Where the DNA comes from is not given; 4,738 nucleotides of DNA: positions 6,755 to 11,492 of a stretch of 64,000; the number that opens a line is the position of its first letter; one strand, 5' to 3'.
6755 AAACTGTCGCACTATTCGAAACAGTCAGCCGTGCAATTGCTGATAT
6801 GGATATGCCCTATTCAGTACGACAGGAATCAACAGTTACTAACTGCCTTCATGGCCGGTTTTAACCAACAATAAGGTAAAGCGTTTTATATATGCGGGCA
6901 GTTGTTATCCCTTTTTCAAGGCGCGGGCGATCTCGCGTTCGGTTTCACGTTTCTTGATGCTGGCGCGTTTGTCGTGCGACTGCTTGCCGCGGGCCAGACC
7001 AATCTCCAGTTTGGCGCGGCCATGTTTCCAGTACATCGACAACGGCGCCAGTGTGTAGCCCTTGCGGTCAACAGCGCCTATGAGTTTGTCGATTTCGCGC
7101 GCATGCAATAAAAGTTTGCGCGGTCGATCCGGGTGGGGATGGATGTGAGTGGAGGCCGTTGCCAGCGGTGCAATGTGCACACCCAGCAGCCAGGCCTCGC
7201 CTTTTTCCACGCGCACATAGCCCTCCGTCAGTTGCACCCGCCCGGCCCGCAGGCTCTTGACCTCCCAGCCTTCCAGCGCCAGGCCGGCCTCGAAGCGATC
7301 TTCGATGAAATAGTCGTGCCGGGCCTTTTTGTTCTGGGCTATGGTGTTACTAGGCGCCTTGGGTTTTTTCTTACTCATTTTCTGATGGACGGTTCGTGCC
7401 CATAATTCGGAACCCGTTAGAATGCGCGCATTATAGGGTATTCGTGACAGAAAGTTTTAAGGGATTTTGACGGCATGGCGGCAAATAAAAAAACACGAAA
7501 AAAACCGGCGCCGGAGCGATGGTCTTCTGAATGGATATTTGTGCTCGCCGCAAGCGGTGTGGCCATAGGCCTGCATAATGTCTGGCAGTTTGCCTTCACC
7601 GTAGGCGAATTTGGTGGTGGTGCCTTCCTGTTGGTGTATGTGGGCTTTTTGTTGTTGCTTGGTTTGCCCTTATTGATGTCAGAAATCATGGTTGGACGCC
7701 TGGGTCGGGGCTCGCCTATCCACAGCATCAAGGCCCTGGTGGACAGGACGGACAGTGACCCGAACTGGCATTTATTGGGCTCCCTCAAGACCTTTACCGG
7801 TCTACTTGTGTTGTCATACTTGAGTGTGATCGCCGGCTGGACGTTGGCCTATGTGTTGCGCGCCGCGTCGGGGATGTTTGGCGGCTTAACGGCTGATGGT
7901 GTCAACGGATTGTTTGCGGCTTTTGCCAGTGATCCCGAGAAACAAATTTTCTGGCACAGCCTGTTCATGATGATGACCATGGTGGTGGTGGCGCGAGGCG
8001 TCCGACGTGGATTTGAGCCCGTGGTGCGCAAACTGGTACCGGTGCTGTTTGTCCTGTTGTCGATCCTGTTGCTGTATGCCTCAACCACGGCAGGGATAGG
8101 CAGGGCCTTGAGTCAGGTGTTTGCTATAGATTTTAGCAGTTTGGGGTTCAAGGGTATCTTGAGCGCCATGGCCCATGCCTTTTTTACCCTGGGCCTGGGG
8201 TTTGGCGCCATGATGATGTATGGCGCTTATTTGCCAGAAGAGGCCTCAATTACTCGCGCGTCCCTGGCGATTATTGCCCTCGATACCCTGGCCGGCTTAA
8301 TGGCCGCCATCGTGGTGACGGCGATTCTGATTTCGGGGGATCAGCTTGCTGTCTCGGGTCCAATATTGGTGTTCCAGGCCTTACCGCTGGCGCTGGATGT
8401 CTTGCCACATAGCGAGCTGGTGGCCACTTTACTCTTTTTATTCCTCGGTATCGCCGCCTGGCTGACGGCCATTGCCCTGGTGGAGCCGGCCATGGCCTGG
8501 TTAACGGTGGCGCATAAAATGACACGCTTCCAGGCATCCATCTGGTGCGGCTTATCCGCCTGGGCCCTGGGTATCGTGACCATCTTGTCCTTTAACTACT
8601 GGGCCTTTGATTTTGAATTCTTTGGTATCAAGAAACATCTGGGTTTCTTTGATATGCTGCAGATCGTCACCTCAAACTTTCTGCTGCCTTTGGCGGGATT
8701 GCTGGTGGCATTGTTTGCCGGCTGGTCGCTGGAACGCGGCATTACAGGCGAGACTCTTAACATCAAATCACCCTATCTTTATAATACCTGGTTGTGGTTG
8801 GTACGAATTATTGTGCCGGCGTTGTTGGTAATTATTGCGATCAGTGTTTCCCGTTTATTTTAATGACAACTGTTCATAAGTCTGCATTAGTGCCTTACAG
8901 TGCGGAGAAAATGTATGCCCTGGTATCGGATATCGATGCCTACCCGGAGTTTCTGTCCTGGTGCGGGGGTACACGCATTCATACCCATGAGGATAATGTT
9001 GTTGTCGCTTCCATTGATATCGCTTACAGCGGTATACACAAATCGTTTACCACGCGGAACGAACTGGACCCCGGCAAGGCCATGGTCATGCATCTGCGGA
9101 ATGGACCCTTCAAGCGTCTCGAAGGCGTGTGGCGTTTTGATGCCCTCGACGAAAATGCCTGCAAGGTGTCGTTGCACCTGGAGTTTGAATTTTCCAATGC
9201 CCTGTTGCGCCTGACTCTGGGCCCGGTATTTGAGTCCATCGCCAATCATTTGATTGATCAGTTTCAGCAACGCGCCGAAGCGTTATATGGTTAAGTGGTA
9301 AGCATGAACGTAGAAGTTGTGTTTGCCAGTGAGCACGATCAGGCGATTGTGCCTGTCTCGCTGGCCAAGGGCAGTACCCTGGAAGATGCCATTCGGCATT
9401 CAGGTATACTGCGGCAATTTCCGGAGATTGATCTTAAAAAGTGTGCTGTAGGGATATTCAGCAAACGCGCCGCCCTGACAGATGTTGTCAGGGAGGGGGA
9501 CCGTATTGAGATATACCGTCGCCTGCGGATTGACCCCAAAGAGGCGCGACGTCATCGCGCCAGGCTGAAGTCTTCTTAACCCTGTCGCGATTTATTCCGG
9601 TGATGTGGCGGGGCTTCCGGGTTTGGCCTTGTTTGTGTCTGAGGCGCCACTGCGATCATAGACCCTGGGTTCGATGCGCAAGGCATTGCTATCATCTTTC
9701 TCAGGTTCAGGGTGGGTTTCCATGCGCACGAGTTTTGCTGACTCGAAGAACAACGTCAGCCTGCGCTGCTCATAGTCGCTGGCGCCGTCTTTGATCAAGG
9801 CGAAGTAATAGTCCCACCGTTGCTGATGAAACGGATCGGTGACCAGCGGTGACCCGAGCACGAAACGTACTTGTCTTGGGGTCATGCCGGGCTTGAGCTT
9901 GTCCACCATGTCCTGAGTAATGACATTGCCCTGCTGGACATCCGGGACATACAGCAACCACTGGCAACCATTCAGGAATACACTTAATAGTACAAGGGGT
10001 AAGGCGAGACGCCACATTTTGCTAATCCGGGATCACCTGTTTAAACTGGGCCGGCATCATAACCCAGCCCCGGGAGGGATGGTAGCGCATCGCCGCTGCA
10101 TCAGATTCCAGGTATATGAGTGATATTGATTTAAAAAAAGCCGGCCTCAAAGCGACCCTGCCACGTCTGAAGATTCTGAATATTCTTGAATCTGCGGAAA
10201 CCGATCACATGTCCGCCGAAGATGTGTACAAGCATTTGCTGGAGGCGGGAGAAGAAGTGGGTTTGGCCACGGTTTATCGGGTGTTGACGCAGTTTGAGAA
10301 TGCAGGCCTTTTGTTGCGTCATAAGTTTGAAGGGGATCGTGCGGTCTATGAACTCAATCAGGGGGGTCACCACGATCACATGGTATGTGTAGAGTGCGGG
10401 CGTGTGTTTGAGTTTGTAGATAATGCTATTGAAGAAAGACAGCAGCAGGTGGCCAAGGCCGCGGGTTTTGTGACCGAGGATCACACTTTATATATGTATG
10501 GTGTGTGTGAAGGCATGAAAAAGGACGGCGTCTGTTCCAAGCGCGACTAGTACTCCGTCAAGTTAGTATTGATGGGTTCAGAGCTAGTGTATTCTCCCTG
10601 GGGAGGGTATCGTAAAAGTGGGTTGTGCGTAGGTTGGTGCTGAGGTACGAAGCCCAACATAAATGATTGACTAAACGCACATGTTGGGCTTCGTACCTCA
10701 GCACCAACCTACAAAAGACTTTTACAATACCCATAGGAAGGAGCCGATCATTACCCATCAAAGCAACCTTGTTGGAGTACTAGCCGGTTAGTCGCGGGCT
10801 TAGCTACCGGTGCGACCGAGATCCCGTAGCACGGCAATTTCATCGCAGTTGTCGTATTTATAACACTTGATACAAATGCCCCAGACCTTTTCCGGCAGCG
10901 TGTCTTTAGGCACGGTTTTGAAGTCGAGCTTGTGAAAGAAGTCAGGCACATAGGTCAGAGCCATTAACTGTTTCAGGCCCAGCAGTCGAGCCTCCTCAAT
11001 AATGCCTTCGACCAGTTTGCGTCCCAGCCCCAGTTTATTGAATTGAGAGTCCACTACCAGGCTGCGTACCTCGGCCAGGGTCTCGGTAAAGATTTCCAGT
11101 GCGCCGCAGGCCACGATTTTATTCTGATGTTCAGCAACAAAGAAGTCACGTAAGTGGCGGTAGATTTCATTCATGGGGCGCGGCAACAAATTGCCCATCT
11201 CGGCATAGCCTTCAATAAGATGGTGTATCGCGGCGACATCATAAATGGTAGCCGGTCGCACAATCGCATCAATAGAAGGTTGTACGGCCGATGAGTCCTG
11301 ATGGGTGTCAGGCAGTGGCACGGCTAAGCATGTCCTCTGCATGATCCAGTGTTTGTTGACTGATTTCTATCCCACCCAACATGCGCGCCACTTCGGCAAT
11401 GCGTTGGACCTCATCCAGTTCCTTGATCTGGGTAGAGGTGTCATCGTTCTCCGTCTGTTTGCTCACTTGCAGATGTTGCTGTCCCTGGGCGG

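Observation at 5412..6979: smpB 3-prime end is duplicated, bracketing a ~1.4-kb islet inserted between smpB and ssrA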

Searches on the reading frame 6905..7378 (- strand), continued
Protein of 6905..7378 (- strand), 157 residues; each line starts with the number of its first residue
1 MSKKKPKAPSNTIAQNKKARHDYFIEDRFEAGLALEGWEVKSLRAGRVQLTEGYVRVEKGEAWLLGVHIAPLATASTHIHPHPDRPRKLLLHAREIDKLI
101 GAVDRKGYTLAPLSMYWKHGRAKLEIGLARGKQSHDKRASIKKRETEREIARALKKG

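Call 62: find_related_loci(query=window:6905-7378:-, collection=viral_contigs, flank=10000)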
Query window:6905-7378:- (157 aa) in viral_contigs; peptide patterns used: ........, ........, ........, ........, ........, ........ (x = any residue, [..] = any of these).
22 stretches matched a pattern; 5 encode a relative of the query (tblastn E <= 1e-3); 5 distinct loci.
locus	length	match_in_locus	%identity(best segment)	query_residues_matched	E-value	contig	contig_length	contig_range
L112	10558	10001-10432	58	12-155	1e-55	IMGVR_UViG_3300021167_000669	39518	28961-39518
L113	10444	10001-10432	58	12-155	1e-55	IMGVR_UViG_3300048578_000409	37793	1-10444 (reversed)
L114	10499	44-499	56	1-152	1e-51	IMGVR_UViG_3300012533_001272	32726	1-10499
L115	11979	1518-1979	54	1-155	4e-51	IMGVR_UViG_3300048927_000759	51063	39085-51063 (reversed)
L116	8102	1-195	46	91-155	3e-14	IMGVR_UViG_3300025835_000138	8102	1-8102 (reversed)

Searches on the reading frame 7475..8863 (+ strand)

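Call 8: search_protein_families(library=pfam, proteins=[window:7475-8863:+], max_evalue=0.01)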
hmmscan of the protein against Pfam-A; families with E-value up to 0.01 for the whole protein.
window:7475-8863:+ (462 aa): 1 family
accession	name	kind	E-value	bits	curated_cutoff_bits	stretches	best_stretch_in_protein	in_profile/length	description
PF00209.24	SNF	-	1e-28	100.8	27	2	14-130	2-112/524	Sodium:neurotransmitter symporter family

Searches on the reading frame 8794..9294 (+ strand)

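Call 58: search_protein_families(library=pfam, proteins=[window:8794-9294:+], max_evalue=0.001)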
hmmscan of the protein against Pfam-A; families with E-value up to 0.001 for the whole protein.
window:8794-9294:+ (166 aa): 2 families
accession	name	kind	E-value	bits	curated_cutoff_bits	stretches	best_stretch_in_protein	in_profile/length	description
PF03364.25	Polyketide_cyc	-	3.1e-34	118.4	23.4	1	33-157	1-125/126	Polyketide cyclase / dehydrase and lipid transport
PF10604.15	Polyketide_cyc2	-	1.2e-09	39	27.4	1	24-156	1-132/142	Polyketide cyclase / dehydrase and lipid transport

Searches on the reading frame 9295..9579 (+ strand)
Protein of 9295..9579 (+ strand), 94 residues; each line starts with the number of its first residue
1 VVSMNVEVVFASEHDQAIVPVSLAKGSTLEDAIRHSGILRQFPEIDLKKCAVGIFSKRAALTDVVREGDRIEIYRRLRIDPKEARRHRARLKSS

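Call 58: search_protein_families(library=pfam, proteins=[window:9295-9579:+], max_evalue=0.001)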
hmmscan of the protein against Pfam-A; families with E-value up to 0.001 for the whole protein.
window:9295-9579:+ (94 aa): 1 family
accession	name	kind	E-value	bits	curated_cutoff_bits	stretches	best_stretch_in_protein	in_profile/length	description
PF03658.20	Ub-RnfH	-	7.1e-33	113.2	23.7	1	4-86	1-83/83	RnfH family Ubiquitin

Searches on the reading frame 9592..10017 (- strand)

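Call 58: search_protein_families(library=pfam, proteins=[window:9592-10017:-], max_evalue=0.001)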
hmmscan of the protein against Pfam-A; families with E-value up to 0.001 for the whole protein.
window:9592-10017:- (141 aa): 1 family
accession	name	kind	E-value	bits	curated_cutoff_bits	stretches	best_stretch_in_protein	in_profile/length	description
PF04355.18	BamE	-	1.5e-24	86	23.2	1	30-99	1-69/71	Outer membrane protein assembly factor BamE domain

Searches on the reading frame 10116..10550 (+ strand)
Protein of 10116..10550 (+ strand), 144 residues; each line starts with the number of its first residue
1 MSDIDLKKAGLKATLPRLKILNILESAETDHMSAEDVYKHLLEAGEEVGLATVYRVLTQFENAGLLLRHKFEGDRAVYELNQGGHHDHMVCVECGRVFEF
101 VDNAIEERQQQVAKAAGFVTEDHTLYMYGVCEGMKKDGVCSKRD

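Call 58: search_protein_families(library=pfam, proteins=[window:10116-10550:+], max_evalue=0.001)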
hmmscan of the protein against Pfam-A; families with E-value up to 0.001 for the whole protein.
window:10116-10550:+ (144 aa): 2 families
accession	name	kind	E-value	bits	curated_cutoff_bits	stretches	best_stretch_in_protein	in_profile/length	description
PF01475.25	FUR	-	2.2e-45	154.1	23.1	1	8-128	1-121/121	Ferric uptake regulator family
PF03551.20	PadR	-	0.0002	21.7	27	1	33-86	11-71/75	Transcriptional regulator PadR-like family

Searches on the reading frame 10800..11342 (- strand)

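Call 58: search_protein_families(library=pfam, proteins=[window:10800-11342:-], max_evalue=0.001)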
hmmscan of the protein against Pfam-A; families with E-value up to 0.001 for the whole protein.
window:10800-11342:- (180 aa): 3 families
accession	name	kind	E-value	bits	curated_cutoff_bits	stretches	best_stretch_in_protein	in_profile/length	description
PF13508.13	Acetyltransf_7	-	3.3e-10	40.6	27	1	66-142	4-83/84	Acetyltransferase (GNAT) domain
PF00583.31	Acetyltransf_1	-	4.8e-10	40.2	20.7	1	63-131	31-101/116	Acetyltransferase (GNAT) family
PF13673.13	Acetyltransf_10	-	5.5e-06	26.8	23.6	1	66-145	32-111/128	Acetyltransferase (GNAT) domain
